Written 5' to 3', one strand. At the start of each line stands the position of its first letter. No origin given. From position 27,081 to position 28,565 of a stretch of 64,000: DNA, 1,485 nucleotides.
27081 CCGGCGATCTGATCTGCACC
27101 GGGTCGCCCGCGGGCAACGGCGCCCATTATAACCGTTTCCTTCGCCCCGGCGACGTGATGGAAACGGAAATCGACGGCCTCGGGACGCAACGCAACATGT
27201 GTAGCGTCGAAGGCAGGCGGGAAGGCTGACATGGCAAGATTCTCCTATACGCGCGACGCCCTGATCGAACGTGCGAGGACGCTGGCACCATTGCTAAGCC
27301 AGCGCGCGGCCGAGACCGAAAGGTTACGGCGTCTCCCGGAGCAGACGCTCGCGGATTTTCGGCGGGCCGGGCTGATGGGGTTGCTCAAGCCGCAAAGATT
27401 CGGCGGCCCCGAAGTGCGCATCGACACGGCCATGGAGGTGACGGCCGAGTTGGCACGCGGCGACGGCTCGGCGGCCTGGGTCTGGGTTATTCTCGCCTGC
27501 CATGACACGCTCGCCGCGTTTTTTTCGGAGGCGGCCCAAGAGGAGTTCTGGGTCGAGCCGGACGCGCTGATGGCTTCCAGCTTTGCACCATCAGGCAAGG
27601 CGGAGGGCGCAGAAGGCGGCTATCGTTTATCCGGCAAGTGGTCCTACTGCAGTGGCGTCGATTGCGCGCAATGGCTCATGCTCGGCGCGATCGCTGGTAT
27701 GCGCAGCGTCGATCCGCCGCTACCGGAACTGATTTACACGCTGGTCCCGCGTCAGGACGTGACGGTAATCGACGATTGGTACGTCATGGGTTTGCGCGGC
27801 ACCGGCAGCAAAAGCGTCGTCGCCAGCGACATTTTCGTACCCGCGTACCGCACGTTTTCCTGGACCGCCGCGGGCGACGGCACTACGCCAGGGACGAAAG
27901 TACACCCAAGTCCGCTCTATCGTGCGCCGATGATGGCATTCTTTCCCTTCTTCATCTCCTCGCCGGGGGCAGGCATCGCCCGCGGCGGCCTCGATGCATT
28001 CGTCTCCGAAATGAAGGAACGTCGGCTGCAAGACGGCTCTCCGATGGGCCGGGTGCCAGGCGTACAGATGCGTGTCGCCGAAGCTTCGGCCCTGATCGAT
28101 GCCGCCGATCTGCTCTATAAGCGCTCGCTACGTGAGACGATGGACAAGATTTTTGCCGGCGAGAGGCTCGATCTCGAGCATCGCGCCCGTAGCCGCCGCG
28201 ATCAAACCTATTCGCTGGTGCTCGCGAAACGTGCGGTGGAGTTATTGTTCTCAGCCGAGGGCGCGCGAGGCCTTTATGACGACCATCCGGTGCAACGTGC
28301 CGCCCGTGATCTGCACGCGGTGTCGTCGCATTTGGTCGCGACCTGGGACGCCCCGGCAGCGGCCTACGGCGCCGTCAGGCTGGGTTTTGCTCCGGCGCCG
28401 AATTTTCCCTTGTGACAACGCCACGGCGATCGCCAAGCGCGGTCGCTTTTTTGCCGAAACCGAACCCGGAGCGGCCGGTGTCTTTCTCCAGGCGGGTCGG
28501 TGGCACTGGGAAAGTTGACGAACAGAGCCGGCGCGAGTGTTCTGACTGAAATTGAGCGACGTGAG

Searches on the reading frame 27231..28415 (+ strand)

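Call 53: search_protein_families(library=pfam, proteins=[window:27231-28415:+], max_evalue=0.001)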
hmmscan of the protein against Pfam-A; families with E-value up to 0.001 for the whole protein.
window:27231-28415:+ (394 aa): 2 families
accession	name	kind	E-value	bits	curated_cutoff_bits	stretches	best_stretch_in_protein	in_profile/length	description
PF08028.16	Acyl-CoA_dh_2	-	1.3e-28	100.4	22.7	1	242-370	3-132/134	Acyl-CoA dehydrogenase, C-terminal domain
PF02771.21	Acyl-CoA_dh_N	-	2e-07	31.8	22.9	1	22-106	19-105/113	Acyl-CoA dehydrogenase, N-terminal domain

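Call 54: search_protein_families(library=ncbifam, proteins=[window:27231-28415:+], max_evalue=0.001)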
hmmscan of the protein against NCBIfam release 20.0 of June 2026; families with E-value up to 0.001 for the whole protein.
window:27231-28415:+ (394 aa): 7 families
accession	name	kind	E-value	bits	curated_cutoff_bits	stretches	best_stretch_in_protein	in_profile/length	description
NF045629.1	monooxsub_HsaA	equivalog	2.9e-91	306.1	450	1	13-386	2-376/383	3-hydroxy-9,10-secoandrosta-1,3,5(10)-triene-9,17-dione monooxygenase oxygenase subunit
NF045920.1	HphnlacHdxOX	equivalog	2.7e-63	214.2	650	1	11-391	1-382/384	p-hydroxyphenylacetate 3-hydroxylase oxygenase component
TIGR04022.1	sulfur_SfnB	equivalog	1.4e-20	73.5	430.9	1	9-263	8-256/391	SfnB family sulfur acquisition oxidoreductase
NF042439.1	SulpropCoADesulf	equivalog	1e-12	47.5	600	1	13-361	2-349/379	3-sulfinopropanoyl-CoA desulfinase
NF043015.1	DibenthMonoxDszC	equivalog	4.4e-11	42.2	850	1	11-203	18-223/415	dibenzothiophene monooxygenase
NF042972.1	AcrlCoAredClosAcrC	equivalog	1.5e-09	37.1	640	1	243-360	246-354/378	acryloyl-CoA reductase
NF049984.1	Rv1679_FadE16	equivalog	4.5e-07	29.4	600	1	23-215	13-215/371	Rv1679 family acyl-CoA dehydrogenase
